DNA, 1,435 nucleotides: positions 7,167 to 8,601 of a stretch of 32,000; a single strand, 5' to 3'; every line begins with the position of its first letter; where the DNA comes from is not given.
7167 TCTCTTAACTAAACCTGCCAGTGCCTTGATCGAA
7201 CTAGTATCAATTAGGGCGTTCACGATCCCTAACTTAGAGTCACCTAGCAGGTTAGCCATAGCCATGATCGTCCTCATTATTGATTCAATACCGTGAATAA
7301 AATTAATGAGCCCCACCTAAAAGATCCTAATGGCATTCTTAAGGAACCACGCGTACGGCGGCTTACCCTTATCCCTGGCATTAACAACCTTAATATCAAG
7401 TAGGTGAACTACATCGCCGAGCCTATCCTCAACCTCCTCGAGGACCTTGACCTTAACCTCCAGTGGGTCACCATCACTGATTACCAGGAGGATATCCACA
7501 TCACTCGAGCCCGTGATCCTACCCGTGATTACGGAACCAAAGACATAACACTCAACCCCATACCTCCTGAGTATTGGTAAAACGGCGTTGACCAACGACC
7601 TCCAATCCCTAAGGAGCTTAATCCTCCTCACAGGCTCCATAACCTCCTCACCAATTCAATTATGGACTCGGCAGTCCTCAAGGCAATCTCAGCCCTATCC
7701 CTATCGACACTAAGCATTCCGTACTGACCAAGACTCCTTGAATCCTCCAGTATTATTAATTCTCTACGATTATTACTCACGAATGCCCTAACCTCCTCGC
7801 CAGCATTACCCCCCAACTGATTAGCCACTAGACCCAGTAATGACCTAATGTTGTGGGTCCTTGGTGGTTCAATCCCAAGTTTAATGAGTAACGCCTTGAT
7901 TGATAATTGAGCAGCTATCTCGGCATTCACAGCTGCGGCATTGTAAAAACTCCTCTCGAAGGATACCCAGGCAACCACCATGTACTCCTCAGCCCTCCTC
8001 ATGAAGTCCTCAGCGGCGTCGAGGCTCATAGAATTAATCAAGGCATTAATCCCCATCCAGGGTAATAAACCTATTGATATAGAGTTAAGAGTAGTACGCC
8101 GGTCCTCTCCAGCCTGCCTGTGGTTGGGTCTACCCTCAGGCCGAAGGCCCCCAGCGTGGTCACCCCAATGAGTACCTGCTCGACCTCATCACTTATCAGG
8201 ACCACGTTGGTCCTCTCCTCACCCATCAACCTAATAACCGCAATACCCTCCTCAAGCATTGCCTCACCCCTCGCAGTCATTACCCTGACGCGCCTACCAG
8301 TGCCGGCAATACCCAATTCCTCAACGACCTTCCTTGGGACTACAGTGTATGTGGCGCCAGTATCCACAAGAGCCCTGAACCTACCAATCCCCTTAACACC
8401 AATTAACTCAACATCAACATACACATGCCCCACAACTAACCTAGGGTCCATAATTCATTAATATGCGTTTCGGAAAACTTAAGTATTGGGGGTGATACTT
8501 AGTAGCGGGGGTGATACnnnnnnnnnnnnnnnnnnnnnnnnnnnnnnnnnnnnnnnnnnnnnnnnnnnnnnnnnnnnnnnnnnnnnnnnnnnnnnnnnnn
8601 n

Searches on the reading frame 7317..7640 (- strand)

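Call 36: search_protein_families(library=pfam, proteins=[window:7317-7640:-], max_evalue=0.01)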
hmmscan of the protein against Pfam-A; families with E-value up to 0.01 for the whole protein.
window:7317-7640:- (107 aa): 4 families
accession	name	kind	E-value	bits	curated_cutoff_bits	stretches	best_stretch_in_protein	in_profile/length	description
PF18765.7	Polbeta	-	8.1e-08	32.8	26.9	1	31-84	16-70/93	Polymerase beta, Nucleotidyltransferase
PF01909.29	NTP_transf_2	-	7.9e-06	26.6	21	1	25-80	9-71/93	Nucleotidyltransferase domain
PF22600.2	MTPAP-like_central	-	2.1e-05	25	27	1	6-75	22-88/139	Poly(A) RNA polymerase, mitochondrial-like, central palm domain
PF10620.15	MdcG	-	0.0012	19.2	26.5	1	11-74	11-80/121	Phosphoribosyl-dephospho-CoA transferase MdcG C-terminal domain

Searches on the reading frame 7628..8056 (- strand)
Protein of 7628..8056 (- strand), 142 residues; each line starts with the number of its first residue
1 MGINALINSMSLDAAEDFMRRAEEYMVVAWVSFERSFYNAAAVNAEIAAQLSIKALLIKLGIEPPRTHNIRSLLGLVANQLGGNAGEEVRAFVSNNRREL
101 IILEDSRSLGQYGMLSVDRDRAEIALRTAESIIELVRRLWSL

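Call 36: search_protein_families(library=pfam, proteins=[window:7628-8056:-], max_evalue=0.01)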
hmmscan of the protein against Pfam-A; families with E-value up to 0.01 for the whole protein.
window:7628-8056:- (142 aa): 1 family
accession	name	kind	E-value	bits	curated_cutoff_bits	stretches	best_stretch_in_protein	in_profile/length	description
PF05168.19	HEPN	-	6.9e-27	94.4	22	1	15-138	1-116/117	HEPN domain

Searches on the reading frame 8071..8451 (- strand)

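Call 36: search_protein_families(library=pfam, proteins=[window:8071-8451:-], max_evalue=0.01)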
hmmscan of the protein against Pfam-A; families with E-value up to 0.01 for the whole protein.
window:8071-8451:- (126 aa): 3 families
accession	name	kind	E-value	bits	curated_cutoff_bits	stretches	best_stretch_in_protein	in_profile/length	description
PF13975.11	gag-asp_proteas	-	3.4e-10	40.8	28.2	1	24-101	9-91/92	gag-polyprotein putative aspartyl protease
PF13650.11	Asp_protease_2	-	9e-10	39.6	24.3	1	19-97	5-88/90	Aspartyl protease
PF00077.25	RVP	-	0.005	17.5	20.7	1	19-41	13-32/101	Retroviral aspartyl protease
